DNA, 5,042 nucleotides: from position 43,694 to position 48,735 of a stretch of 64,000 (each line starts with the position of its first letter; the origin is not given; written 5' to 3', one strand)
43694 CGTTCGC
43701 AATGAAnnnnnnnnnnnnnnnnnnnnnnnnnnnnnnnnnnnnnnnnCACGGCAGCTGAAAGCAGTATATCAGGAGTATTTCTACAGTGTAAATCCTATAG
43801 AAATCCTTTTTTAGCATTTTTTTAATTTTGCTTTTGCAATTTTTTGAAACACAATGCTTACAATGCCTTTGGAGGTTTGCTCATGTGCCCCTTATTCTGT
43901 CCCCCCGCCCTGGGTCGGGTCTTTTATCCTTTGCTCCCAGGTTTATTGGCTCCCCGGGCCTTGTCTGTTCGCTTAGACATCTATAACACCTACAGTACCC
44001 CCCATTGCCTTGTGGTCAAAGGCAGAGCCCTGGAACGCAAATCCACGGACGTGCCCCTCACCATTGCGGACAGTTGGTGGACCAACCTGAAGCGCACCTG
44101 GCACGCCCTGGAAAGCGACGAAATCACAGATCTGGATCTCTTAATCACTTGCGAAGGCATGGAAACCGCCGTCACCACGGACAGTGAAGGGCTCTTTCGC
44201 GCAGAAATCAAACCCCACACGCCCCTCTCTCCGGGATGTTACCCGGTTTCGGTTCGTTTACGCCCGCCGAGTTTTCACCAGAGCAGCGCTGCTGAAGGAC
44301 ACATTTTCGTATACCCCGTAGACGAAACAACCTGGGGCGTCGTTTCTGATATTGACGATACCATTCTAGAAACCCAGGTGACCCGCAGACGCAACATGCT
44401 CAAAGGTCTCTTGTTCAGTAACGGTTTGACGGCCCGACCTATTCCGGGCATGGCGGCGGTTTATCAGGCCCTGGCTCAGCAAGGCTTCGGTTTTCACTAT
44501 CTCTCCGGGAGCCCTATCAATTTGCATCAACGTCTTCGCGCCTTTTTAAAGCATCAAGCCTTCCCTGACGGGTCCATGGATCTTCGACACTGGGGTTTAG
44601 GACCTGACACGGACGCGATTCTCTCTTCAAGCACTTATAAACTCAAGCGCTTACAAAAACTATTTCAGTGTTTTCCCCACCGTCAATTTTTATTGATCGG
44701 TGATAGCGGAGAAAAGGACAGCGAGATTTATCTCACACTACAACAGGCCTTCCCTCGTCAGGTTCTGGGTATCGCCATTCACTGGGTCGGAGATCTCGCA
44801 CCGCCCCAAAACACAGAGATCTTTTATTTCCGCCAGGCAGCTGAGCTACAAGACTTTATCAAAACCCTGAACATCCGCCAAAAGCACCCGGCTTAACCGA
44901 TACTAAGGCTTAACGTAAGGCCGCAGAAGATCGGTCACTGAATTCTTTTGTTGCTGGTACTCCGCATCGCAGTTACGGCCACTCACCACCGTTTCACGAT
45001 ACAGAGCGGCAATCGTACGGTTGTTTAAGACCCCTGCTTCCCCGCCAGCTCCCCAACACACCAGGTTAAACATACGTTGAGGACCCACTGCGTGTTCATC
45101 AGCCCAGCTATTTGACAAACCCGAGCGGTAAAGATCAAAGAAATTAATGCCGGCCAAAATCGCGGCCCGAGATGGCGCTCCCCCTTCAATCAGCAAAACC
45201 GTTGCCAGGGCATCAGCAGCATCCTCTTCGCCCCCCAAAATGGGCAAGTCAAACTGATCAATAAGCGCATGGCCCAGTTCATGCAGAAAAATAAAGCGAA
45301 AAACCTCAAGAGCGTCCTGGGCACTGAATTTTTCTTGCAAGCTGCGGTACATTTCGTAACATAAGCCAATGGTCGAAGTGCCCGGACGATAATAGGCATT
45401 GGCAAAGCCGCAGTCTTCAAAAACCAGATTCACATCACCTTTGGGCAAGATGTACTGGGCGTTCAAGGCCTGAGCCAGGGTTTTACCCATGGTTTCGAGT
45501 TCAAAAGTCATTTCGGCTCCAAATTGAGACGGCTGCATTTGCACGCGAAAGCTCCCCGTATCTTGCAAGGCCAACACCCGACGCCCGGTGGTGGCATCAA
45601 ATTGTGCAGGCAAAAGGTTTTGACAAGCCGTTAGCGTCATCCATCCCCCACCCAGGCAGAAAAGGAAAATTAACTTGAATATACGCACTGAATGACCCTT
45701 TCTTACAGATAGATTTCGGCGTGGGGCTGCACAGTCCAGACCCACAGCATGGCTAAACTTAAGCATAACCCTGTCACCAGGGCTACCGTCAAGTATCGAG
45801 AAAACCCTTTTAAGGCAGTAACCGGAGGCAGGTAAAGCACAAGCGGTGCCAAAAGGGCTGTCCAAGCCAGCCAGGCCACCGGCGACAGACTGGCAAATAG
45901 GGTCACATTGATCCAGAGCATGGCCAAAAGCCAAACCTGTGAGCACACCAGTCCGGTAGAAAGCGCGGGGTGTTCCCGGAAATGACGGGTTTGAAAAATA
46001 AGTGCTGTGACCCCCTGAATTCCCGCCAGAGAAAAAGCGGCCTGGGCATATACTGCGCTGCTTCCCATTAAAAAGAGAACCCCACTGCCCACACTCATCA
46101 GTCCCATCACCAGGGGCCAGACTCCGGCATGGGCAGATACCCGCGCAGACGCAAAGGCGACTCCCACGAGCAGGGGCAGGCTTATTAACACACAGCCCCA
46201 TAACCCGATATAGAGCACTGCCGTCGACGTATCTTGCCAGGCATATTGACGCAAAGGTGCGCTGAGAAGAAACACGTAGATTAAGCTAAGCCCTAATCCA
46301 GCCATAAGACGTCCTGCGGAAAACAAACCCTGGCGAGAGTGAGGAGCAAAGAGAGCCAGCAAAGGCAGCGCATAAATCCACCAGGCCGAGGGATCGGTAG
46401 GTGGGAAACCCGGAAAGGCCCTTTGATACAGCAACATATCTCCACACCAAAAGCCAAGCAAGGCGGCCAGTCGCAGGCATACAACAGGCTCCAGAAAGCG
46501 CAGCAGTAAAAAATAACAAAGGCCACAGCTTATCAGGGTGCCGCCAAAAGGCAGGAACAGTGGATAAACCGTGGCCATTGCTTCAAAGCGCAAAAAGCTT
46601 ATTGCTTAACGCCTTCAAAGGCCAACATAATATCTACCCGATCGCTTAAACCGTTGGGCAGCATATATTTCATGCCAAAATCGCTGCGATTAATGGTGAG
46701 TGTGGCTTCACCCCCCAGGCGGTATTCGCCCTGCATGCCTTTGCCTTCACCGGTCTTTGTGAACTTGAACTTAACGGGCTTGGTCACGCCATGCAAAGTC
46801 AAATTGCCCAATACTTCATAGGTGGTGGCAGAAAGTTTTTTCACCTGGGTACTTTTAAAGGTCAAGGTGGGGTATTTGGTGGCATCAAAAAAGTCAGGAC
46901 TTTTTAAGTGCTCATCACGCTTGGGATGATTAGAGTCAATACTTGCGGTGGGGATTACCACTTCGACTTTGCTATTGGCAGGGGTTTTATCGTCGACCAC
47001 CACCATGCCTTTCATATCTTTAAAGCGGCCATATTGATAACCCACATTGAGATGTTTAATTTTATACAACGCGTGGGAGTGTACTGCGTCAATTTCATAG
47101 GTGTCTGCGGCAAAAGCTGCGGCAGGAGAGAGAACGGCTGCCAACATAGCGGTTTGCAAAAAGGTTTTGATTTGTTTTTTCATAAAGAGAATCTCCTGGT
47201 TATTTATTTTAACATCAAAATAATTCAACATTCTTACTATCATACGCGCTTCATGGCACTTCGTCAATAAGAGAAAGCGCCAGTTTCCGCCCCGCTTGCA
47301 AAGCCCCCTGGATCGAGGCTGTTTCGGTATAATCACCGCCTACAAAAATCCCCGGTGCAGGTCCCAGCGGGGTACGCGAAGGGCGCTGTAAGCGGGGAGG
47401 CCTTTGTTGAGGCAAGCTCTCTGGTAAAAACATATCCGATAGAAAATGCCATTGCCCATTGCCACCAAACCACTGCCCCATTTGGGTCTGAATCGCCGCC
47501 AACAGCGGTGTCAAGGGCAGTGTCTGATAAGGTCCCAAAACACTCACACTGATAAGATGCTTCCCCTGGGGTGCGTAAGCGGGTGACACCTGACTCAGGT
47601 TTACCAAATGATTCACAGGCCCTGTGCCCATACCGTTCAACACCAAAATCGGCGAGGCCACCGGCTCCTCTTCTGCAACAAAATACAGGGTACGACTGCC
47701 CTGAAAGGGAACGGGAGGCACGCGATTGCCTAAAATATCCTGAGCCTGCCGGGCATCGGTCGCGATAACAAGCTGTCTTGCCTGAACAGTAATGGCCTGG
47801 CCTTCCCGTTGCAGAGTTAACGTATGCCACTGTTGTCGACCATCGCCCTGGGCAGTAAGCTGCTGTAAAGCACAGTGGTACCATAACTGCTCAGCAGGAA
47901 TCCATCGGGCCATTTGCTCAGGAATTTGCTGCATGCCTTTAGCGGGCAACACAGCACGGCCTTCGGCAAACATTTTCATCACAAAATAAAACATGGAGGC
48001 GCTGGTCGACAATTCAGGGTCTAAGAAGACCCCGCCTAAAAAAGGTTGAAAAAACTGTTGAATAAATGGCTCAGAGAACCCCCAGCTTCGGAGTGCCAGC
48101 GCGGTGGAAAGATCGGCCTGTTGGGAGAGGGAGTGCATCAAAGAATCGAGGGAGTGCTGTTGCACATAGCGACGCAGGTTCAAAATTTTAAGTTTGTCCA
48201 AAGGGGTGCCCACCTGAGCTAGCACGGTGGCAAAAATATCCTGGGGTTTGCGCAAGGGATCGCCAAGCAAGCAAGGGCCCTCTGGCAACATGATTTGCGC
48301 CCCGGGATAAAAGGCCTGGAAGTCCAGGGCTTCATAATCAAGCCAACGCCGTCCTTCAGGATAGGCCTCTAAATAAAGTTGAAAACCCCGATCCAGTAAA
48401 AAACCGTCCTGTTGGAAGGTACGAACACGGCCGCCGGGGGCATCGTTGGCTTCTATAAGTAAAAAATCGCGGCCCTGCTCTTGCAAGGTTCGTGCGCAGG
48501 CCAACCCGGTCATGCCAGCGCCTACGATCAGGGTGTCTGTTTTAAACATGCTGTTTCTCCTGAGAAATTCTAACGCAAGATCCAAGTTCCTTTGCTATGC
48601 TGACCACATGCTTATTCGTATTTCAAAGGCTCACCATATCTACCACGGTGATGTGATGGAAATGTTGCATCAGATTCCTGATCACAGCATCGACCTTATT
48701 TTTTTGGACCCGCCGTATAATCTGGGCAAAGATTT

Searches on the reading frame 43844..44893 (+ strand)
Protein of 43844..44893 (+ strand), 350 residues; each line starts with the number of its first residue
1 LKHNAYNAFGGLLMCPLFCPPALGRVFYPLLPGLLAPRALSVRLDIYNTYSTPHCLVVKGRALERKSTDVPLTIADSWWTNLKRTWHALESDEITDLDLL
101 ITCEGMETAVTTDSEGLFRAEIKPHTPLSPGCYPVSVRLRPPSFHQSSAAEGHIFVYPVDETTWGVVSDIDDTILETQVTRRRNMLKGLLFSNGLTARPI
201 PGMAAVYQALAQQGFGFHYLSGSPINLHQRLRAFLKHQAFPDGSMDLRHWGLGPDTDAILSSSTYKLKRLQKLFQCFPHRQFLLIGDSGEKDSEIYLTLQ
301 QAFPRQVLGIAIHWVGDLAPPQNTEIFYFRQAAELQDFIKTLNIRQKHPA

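Call 30: search_protein_families(library=pfam, proteins=[window:43844-44893:+], max_evalue=0.0001)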
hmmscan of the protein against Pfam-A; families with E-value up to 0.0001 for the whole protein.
window:43844-44893:+ (350 aa): 2 families
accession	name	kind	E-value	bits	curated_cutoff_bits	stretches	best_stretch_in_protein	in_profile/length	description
PF09949.15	APP1_cat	-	1.2e-43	149.1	27.1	1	164-312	1-152/154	Phosphatidate phosphatase APP1, catalytic domain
PF08235.19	LNS2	-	1.5e-05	24.9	32.3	1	145-238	31-115/226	LNS2 (Lipin/Ned1/Smp2)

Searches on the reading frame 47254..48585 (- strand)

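Call 30: search_protein_families(library=pfam, proteins=[window:47254-48585:-], max_evalue=0.0001)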
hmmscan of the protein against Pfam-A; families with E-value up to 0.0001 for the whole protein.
window:47254-48585:- (444 aa): 5 families
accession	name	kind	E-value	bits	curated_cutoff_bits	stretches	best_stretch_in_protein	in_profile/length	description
PF01593.30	Amino_oxidase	-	1.5e-36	127.1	19.8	1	25-436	1-439/443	Flavin containing amine oxidoreductase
PF13450.12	NAD_binding_8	-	5e-16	59.2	21.9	1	20-83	1-66/68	NAD(P)-binding Rossmann-like domain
PF01266.30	DAO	-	5.1e-08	33.3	27.9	1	17-52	1-37/353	FAD dependent oxidoreductase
PF07992.20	Pyr_redox_2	-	5.1e-05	23.3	26.1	0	17-51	2-37/291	Pyridine nucleotide-disulphide oxidoreductase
PF00890.30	FAD_binding_2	-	7.2e-05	22.6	20.4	0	17-52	1-36/414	FAD binding domain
